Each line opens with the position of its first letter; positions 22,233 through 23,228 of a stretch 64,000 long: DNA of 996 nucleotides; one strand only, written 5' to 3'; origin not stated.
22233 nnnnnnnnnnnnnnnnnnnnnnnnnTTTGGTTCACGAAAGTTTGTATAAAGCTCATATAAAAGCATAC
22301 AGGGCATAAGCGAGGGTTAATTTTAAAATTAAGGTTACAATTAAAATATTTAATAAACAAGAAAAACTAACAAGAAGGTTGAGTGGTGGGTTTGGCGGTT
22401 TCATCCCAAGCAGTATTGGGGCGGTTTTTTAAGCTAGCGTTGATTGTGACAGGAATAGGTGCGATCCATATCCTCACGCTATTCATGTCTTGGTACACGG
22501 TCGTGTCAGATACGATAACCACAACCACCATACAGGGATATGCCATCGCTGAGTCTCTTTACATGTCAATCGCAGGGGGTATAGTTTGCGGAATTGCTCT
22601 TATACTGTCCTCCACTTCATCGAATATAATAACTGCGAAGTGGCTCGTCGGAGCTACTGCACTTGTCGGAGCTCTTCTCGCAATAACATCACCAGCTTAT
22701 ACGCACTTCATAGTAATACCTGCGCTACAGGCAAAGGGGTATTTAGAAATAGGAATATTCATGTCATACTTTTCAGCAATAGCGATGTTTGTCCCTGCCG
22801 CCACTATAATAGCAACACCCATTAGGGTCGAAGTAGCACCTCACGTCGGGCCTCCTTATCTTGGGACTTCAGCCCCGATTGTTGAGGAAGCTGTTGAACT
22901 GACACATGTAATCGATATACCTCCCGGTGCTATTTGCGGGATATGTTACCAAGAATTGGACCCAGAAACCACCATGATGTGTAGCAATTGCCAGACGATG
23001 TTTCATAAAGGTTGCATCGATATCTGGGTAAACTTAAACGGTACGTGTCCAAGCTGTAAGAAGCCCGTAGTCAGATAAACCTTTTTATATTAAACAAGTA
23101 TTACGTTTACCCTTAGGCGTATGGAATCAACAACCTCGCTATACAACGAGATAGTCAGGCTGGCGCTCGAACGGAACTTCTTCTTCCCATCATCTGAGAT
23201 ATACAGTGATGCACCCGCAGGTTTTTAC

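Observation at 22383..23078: Polytopic membrane protein ending in a second RING-like finger: candidate membrane-anchored E3 beside the Ub operon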

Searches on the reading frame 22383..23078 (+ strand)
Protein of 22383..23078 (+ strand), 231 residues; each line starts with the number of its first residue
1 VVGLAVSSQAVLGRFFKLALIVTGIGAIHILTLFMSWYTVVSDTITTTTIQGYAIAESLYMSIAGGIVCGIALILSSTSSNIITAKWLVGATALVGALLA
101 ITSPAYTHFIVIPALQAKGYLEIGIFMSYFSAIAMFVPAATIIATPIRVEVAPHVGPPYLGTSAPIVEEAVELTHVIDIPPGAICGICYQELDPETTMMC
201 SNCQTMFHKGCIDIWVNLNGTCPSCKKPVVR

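Call 3: search_protein_families(library=pfam, proteins=[window:22383-23078:+], max_evalue=0.1)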
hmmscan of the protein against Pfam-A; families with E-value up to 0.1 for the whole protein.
window:22383-23078:+ (231 aa): 14 families
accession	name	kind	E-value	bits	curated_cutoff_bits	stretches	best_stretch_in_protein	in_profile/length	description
PF13639.12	zf-RING_2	-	2.4e-09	37.8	27.3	1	185-226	3-44/44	Ring finger domain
PF12678.13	zf-rbx1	-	1.9e-05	25.3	31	1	185-226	14-55/55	RING-H2 zinc finger domain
PF00628.35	PHD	-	0.00021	21.7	24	1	185-217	1-33/47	PHD-finger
PF13923.12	zf-C3HC4_2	-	0.00073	19.7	27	1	185-225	2-40/40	Zinc finger, C3HC4 type (RING finger)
PF13901.12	RH_dom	-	0.0013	19.1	28.1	1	182-227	155-203/206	Rubicon Homology Domain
PF17123.11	zf-RING_11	-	0.0015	18.7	27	1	185-212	2-29/29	RING-like zinc finger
PF14570.12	zf-RING_4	-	0.0057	16.9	27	0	184-207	24-47/48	RING/Ubox like zinc-binding domain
PF25143.1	Zn_ribbon_IFT122_C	-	0.0061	16.9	27.3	1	198-228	4-34/38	IFT122, C-terminal zinc ribbon domain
PF08746.17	zf-RING-like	-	0.0068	17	26.6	1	198-225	12-43/43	RING-like domain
PF14634.12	zf-RING_5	-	0.012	16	27.9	1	185-227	2-43/43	zinc-RING finger domain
PF00130.28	C1_1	-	0.016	15.4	26.5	1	183-213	12-44/53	Phorbol esters/diacylglycerol binding domain (C1 domain)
PF17120.11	zf-RING_16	-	0.02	15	27.4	1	185-224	7-46/57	RING/Ubox like zinc-binding domain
PF00097.31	zf-C3HC4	-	0.051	13.9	21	1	185-225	1-40/40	Zinc finger, C3HC4 type (RING finger)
PF13920.12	zf-C3HC4_3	-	0.092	13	27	0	184-229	4-46/49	Zinc finger, C3HC4 type (RING finger)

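Call 8: find_homologous_proteins(query=window:22383-23078:+, max_evalue=0.001)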
Query window:22383-23078:+ (231 aa): 9 proteins with E <= 0.001 among 2023 candidates.
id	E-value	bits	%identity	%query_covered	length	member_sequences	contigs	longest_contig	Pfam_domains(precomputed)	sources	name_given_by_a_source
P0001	5.7e-145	499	100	100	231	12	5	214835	PF12678.14,PF13639.13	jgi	-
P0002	1.9e-128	445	87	100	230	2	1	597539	PF12678.14,PF13639.13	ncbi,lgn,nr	ncbi:MAG: RING finger domain-containing protein [Nitrososphaerota archaeon]|nr:RING finger domain-co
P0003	3.5e-126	438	88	99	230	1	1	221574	PF13639.13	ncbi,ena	-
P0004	4.0e-122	425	84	99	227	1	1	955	PF13639.13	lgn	-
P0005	2.0e-121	422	82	100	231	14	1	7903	PF12678.14,PF13639.13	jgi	jgi:hypothetical protein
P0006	5.9e-120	417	81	100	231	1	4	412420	PF13639.13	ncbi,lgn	ncbi:MAG: RING finger protein [Nitrososphaerota archaeon]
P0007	5.9e-120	417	81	100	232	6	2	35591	PF13639.13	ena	-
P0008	3.6e-105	369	75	95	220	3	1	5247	PF13639.13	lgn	-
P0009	1.9e-78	282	57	98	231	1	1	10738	PF13639.13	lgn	-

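Call 10: list_cluster_members(proteins=[P0001, P0002, P0003, P0006, P0007, P0009])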
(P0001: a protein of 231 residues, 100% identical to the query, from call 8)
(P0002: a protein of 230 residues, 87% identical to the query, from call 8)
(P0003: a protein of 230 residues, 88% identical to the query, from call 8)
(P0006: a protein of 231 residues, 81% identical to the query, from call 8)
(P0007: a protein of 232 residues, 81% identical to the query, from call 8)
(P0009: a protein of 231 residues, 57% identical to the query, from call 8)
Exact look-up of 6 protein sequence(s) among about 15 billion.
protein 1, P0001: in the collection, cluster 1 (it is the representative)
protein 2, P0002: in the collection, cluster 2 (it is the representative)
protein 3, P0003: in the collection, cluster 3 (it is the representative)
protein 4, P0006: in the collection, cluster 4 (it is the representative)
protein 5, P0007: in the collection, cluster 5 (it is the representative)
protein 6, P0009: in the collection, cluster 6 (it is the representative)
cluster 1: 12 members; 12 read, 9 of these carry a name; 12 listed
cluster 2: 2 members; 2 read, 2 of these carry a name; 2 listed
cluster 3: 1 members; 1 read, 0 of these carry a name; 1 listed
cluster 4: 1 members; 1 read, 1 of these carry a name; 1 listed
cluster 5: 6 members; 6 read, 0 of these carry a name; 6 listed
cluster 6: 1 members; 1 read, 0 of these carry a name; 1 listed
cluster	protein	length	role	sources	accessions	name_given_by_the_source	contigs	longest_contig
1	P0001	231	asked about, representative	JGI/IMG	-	-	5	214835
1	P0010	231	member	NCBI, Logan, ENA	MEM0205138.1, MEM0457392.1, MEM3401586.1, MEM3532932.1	MAG: RING finger domain-containing protein [Nitrososphaerota archaeon]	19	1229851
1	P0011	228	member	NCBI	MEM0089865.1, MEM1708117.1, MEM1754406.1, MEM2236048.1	MAG: RING finger domain-containing protein [Nitrososphaerota archaeon]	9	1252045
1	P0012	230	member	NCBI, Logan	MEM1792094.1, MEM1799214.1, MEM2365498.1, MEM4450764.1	MAG: RING finger domain-containing protein [Nitrososphaerota archaeon]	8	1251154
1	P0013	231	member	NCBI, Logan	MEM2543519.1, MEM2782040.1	MAG: RING finger domain-containing protein [Nitrososphaerota archaeon]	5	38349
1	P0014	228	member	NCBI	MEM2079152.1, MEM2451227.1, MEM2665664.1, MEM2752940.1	MAG: RING finger domain-containing protein [Nitrososphaerota archaeon]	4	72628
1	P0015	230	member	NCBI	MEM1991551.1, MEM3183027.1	MAG: RING finger domain-containing protein [Nitrososphaerota archaeon]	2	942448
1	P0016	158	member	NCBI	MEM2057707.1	MAG: hypothetical protein QXO76_05615, partial [Thermoproteota archaeon]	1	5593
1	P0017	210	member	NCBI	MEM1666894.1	MAG: RING finger domain-containing protein [Nitrososphaerota archaeon]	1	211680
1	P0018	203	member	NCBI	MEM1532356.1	MAG: RING finger domain-containing protein, partial [Nitrososphaerota archaeon]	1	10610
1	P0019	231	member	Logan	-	-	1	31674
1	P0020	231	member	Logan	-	-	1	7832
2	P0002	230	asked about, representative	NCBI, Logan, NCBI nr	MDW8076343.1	MAG: RING finger domain-containing protein [Nitrososphaerota archaeon] | RING finger domain-containing protein [Nitrososphaerota archaeon]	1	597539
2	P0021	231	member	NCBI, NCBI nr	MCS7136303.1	MAG: hypothetical protein NZ931_04390 [Aigarchaeota archaeon] | hypothetical protein [Aigarchaeota archaeon]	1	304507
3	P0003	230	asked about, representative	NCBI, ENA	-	-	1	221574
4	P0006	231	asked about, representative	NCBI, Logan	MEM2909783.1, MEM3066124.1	MAG: RING finger protein [Nitrososphaerota archaeon]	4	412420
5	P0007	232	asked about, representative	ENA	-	-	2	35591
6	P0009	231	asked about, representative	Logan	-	-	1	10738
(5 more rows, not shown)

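Call 18: find_encoding_contigs(protein=P0009, flank=10000, max_places=4)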
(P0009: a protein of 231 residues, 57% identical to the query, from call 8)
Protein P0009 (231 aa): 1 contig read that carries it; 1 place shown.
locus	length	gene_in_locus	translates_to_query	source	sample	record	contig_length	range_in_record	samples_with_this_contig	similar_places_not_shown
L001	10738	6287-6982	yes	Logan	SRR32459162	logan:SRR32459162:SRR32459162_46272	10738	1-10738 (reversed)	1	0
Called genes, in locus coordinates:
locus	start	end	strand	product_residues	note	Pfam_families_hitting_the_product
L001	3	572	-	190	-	?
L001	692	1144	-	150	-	PF01978:TrmB, PF13404:HTH_AsnC-type, PF13412:HTH_24, PF08279:HTH_11, PF12802:MarR_2 (weak), PF01037:AsnC_trans_reg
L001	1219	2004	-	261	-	PF11083:Relaxase_C (faint)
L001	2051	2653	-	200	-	PF01398:JAB, PF03665:UPF0172 (weak), PF14464:Prok-JAB (weak)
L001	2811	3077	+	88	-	PF11976:Rad60-SLD, PF00240:ubiquitin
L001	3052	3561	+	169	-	PF00179:UQ_con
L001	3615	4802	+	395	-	PF00899:ThiF, PF00240:ubiquitin (faint)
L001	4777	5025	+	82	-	PF13639:zf-RING_2, PF13923:zf-C3HC4_2 (weak)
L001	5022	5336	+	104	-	-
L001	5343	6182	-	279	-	-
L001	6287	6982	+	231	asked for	PF13639:zf-RING_2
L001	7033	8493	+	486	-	PF00587:tRNA-synt_2b, PF03129:HGTP_anticodon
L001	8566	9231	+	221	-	PF01865:PhoU_div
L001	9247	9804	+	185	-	PF02778:tRNA_int_endo_N, PF01974:tRNA_int_endo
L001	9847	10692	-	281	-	-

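Call 20: find_related_loci(query=A1, collection=genome_contigs, flank=10000)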
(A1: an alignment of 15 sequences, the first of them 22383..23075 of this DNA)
Query A1 (231 aa) in genome_contigs; peptide patterns used: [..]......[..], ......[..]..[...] (x = any residue, [..] = any of these).
135 stretches matched a pattern; 5 encode a relative of the query (tblastn E <= 1e-3); 5 distinct loci.
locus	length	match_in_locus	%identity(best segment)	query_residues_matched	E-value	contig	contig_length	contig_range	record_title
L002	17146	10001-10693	87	1-231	9e-135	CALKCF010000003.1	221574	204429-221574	MAG: uncultured archaeon isolate S1_Bin_METABAT__43_1 genome assembly, contig: c_000003469110, whole genome shotgun sequ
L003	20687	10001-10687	81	3-231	1e-126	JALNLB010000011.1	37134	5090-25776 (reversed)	MAG: Candidatus Terraquivivens ruidianensis isolate JZ-2.bins.210.201808 NODE_1810_length_37134_cov_1.685546, whole geno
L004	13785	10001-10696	81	1-231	2e-122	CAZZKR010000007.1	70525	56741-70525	MAG TPA_asm: uncultured Nitrososphaeria archaeon isolate binchicken_co25_112 genome assembly, contig: k141_152577, whole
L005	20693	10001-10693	83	1-231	3e-130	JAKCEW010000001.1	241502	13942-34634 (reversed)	MAG: Candidatus Terraquivivens yellowstonensis isolate LGB-05.bin.49 NODE_10_length_241502_cov_62.398659, whole genome s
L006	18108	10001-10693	74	1-231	2e-106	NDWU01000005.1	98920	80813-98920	MAG: Candidatus Terraquivivens tikiterensis isolate NZ13-MG1 contig_220_4, whole genome shotgun sequence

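Call 27: search_protein_representatives(alignment_id=A1)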
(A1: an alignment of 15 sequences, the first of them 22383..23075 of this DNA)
Query: 15 sequences, 230 profile positions. Proteins with E-value up to 0.001 (for the whole library): 850; up to 1e-10: 18; up to 1e-30: 5. The best 150 are listed.
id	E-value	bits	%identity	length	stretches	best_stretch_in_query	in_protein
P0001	6.1e-138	474.6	-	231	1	1-230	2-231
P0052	9.8e-51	189.2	-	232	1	5-228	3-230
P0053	5.0e-41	157.5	-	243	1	4-229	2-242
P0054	3.2e-38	148.3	-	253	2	4-141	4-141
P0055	8.0e-37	143.7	-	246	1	4-228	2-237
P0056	3.7e-28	115.4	-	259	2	12-173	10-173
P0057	5.4e-27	111.5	-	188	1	4-145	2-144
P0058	2.1e-26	109.6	-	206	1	56-228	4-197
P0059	1.9e-23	99.9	-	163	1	91-228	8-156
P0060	1.6e-21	93.6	-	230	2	39-149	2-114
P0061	5.1e-21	92.0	-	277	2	10-165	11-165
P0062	6.9e-21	91.5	-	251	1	13-227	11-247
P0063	1.5e-19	87.2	-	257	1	10-225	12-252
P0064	5.5e-15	72.3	-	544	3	162-226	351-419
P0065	1.4e-14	70.9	-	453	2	137-225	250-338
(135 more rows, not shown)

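Call 32: find_homologous_proteins(query=A2, max_evalue=1e-8)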
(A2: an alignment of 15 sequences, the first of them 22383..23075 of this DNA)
Query A2 (15 sequences) (231 aa, profile of the alignment): 24 proteins with E <= 1e-8 among 8000 candidates.
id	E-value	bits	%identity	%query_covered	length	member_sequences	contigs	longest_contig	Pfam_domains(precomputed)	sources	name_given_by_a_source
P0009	2.2e-81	291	57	98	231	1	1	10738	PF13639.13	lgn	-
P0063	6.4e-81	290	27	94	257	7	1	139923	PF14446.13,PF13639.13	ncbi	-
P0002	1.5e-78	282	87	100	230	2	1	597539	PF12678.14,PF13639.13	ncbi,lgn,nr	ncbi:MAG: RING finger domain-containing protein [Nitrososphaerota archaeon]|nr:RING finger domain-co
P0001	1.6e-78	282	100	100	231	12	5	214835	PF12678.14,PF13639.13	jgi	-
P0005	4.2e-76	274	82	100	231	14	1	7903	PF12678.14,PF13639.13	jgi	jgi:hypothetical protein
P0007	1.4e-75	272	81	100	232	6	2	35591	PF13639.13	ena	-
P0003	1.7e-74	269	88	99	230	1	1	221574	PF13639.13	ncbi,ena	-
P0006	2.4e-73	265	81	100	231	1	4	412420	PF13639.13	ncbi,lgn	ncbi:MAG: RING finger protein [Nitrososphaerota archaeon]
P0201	8.3e-73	263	27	93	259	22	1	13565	PF14446.13,PF13639.13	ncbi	-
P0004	1.6e-72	262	84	99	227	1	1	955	PF13639.13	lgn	-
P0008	4.7e-72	261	75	95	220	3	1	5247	PF13639.13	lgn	-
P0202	4.1e-70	254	27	96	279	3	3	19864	PF14446.13,PF13639.13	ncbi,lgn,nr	ncbi:MAG: hypothetical protein N3H32_00975 [Nitrososphaeria archaeon]|nr:hypothetical protein [Nitro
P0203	5.4e-69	251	29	93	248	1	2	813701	PF14446.13,PF13639.13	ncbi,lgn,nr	ncbi:MAG: RING finger domain-containing protein [Nitrososphaerota archaeon]|nr:RING finger protein [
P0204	2.0e-68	249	24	95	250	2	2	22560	PF13923.13,PF14446.13,PF13639.13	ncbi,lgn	ncbi:MAG: RING-H2 finger protein [Nitrososphaerota archaeon]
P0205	2.7e-68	248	27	93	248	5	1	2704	PF13923.13,PF14446.13,PF13639.13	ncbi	ncbi:MAG: RING finger domain-containing protein [candidate division WOR-3 bacterium]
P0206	9.4e-68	247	25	95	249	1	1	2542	PF14446.13,PF13639.13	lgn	-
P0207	9.5e-68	247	26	93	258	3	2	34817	PF13923.13,PF14446.13,PF13639.13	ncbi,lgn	ncbi:MAG: RING finger protein [Nitrososphaerota archaeon]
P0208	1.5e-67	246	27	93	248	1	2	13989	PF13923.13,PF14446.13,PF13639.13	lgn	-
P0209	5.0e-66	241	25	100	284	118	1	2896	PF14446.13,PF13639.13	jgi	jgi:hypothetical protein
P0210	3.6e-65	238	27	93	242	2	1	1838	PF14446.13,PF13639.13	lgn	-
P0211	1.0e-64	237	26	96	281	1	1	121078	PF14446.13,PF13639.13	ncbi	-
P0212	1.7e-64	236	28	95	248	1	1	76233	PF14446.13,PF13639.13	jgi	-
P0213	2.7e-62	229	32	53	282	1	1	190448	PF14446.13,PF13639.13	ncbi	-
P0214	5.2e-61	224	32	53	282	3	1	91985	PF14446.13,PF13639.13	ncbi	-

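Call 33: find_encoding_contigs(protein=P0063, flank=10000, max_places=1)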
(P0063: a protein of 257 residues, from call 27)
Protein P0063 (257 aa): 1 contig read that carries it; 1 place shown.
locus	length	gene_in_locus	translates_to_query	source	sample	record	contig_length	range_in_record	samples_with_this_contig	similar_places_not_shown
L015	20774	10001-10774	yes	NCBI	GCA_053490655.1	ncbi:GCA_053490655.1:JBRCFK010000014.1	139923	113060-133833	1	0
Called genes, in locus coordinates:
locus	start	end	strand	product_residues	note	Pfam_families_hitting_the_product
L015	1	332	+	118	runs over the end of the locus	PF19026:UBA_HYPK (weak)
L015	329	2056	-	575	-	PF01022:HTH_5, PF12840:HTH_20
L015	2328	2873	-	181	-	-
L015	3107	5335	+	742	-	PF03030:H_PPase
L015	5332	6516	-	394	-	PF00089:Trypsin, PF13365:Trypsin_2, PF13180:PDZ_2, PF17820:PDZ_6 (faint)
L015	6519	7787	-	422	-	PF00733:Asn_synthase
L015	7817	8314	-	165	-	PF00827:Ribosomal_L15e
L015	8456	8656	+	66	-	PF13639:zf-RING_2 (weak)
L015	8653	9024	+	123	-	-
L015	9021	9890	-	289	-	-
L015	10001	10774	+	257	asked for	PF13639:zf-RING_2 (weak), PF14446:Prok-RING_1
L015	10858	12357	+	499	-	PF00587:tRNA-synt_2b (weak), PF03129:HGTP_anticodon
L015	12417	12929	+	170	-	PF03266:NTPase_1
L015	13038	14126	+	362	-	PF02005:TRM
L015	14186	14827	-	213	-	-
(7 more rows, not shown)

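Call 34: find_encoding_contigs(protein=P0203, flank=10000, max_places=1)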
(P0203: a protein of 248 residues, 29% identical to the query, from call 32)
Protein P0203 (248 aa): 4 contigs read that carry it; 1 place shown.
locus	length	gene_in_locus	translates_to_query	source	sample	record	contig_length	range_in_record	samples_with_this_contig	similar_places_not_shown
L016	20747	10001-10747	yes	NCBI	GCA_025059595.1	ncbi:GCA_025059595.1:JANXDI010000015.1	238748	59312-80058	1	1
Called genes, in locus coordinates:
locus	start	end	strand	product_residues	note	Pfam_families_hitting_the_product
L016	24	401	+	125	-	PF01849:NAC (weak), PF19026:UBA_HYPK (weak)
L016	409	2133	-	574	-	PF24038:DUF7347 (weak), PF01022:HTH_5 (faint)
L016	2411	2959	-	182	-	-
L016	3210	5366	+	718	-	PF03030:H_PPase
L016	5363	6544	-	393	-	PF00089:Trypsin, PF17820:PDZ_6 (faint), PF13365:Trypsin_2, PF00595:PDZ (faint), PF13180:PDZ_2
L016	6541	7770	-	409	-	PF00733:Asn_synthase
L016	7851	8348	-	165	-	PF00827:Ribosomal_L15e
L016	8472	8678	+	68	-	PF03107:C1_2 (weak), PF13639:zf-RING_2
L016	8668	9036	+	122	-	PF26095:CC_Bre1 (faint)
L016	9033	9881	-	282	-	-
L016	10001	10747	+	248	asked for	PF13639:zf-RING_2, PF14446:Prok-RING_1 (faint)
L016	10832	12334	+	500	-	PF00587:tRNA-synt_2b, PF03129:HGTP_anticodon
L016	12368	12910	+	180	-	PF03266:NTPase_1, PF13604:AAA_30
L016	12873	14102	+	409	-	PF02005:TRM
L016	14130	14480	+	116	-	PF12973:Cupin_7 (weak), PF02311:AraC_binding (weak), PF07883:Cupin_2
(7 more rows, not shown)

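Call 35: find_encoding_contigs(protein=P0213, flank=10000, max_places=1)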
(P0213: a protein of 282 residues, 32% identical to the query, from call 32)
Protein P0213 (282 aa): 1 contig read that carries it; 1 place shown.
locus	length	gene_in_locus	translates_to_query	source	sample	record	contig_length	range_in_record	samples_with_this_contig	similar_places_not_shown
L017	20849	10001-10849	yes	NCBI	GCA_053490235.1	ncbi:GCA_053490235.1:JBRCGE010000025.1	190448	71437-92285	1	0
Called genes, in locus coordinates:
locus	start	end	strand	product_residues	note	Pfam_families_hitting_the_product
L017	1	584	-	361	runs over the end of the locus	PF26466:DNA_primase_lrg_N, PF04104:DNA_primase_lrg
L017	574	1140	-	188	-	PF12917:YfbR-like, PF13023:HD_3, PF01966:HD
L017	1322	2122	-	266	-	PF00575:S1, PF07541:EIF_2_alpha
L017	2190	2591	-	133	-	-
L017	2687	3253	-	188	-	PF02778:tRNA_int_endo_N, PF01974:tRNA_int_endo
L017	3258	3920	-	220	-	PF01865:PhoU_div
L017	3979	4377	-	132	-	-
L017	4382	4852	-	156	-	PF00572:Ribosomal_L13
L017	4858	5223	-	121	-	PF17135:Ribosomal_L18 (weak), PF00828:Ribosomal_L27A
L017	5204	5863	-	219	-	PF01193:RNA_pol_L, PF01000:RNA_pol_A_bac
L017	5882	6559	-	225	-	PF00085:Thioredoxin (faint), PF14595:Thioredoxin_9 (faint), PF13098:Thioredoxin_2 (faint), PF23357:DUF7088 (faint), PF00462:Glutaredoxin (faint), PF13192:Thioredoxin_3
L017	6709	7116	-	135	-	PF12172:zf-ChsH2, PF01796:OB_ChsH2_C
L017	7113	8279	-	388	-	PF00108:Thiolase_N, PF22691:Thiolase_C_1, PF02803:Thiolase_C (weak)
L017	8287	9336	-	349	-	PF08541:ACP_syn_III_C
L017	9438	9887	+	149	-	PF01022:HTH_5 (faint), PF12802:MarR_2 (weak), PF13404:HTH_AsnC-type, PF13412:HTH_24, PF09339:HTH_IclR, PF12840:HTH_20 (weak), PF01037:AsnC_trans_reg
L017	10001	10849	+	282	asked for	PF13639:zf-RING_2 (weak), PF14446:Prok-RING_1 (weak)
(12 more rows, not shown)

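Call 38: list_cluster_members(proteins=[P0202, P0204, P0205, P0209, P0212, P0214, P0201, P0040, P0035, P0027])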
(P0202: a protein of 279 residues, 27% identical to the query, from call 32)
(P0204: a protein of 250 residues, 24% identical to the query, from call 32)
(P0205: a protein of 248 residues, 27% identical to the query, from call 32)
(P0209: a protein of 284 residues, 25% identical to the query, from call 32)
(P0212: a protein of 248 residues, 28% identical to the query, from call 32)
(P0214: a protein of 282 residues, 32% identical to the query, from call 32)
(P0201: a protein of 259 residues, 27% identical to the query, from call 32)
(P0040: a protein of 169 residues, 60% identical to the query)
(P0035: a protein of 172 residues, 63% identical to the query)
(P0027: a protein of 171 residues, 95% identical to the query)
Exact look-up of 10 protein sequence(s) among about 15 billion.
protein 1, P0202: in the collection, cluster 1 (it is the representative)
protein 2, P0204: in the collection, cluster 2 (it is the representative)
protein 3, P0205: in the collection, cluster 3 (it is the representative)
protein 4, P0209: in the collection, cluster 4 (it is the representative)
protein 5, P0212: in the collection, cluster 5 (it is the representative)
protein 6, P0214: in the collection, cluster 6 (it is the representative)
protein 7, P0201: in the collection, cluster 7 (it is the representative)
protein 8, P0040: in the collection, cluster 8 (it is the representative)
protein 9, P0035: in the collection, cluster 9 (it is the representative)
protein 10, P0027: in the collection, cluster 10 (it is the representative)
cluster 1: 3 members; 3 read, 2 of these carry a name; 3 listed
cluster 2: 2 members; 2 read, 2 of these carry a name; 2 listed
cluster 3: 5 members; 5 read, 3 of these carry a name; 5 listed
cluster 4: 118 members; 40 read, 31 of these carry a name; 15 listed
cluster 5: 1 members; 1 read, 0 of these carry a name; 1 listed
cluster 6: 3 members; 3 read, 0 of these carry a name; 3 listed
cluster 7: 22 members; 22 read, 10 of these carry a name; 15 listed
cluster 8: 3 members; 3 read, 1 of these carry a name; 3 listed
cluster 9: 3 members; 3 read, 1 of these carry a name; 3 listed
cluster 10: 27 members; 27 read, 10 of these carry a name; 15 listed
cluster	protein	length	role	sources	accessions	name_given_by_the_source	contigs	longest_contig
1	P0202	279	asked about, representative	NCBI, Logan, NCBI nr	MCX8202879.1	MAG: hypothetical protein N3H32_00975 [Nitrososphaeria archaeon] | hypothetical protein [Nitrososphaeria archaeon]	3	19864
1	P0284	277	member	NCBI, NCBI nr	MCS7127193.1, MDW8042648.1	MAG: hypothetical protein NZ953_02200 [Thaumarchaeota archaeon] | hypothetical protein [Candidatus Calditenuaceae archaeon]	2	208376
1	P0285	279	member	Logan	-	-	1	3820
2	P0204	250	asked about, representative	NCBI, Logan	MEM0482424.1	MAG: RING-H2 finger protein [Nitrososphaerota archaeon]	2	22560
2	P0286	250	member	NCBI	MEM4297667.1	MAG: RING-H2 finger protein [Nitrososphaerota archaeon]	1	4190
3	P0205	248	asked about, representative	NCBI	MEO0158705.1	MAG: RING finger domain-containing protein [candidate division WOR-3 bacterium]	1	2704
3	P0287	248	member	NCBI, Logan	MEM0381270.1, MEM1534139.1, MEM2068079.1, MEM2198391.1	MAG: RING finger domain-containing protein [Nitrososphaerota archaeon]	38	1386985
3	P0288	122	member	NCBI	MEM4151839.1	MAG: RING finger domain-containing protein, partial [Nitrososphaerota archaeon]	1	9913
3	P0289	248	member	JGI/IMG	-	-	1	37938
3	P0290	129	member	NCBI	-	-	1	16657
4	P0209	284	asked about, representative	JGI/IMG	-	hypothetical protein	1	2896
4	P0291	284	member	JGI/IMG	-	hypothetical protein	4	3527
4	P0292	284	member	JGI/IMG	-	hypothetical protein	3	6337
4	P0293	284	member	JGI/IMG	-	hypothetical protein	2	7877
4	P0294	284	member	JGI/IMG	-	hypothetical protein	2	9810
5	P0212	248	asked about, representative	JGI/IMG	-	-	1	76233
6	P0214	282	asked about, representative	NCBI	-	-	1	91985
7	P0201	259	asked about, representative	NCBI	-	-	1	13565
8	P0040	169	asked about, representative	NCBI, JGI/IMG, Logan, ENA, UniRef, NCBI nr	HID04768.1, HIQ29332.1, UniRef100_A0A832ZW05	MAG TPA: ubiquitin-conjugating enzyme E2 [Candidatus Caldiarchaeum subterraneum] | Ubiquitin-conjugating enzyme E2 n=1 Tax=Caldiarchaeum subterraneum TaxID=311458 ... | ubiquitin-conjugating enzyme E2 [Aigarchaeota archaeon]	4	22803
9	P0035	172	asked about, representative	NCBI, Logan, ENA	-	-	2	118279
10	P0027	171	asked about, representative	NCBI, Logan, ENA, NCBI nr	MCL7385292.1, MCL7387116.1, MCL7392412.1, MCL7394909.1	MAG: ubiquitin-conjugating enzyme E2 [Thaumarchaeota archaeon] | ubiquitin-conjugating enzyme E2 [Candidatus Terraquivivens yellowstonensis]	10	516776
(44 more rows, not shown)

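Call 46: predict_structure(alignment_id=A3)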
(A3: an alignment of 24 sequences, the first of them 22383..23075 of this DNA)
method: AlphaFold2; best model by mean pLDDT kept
length: 231 residues; sequences in the alignment: 24
mean_pLDDT: 76.4   pTM: 0.56
mean pLDDT of the five models: 76.4, 73.8, 72.8, 66.2, 59.9
residues with pLDDT >= 90: 63; 70-90: 106; 50-70: 27; < 50: 35
segments of 3 or more residues with pLDDT < 50: 1-5, 51-53, 150-176
pLDDT, mean of each block of 10 residues (from residue 1): 54 91 93 81 58 67 93 92 90 95 86 70 82 92 74 42 32 44 82 84 88 84 83 62
secondary structure, 60 per line:
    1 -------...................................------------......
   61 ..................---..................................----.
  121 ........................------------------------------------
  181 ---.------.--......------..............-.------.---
elements in order: H8-42 H55-78 H82-115 H120-144 E197-199 E206-208 H209-219
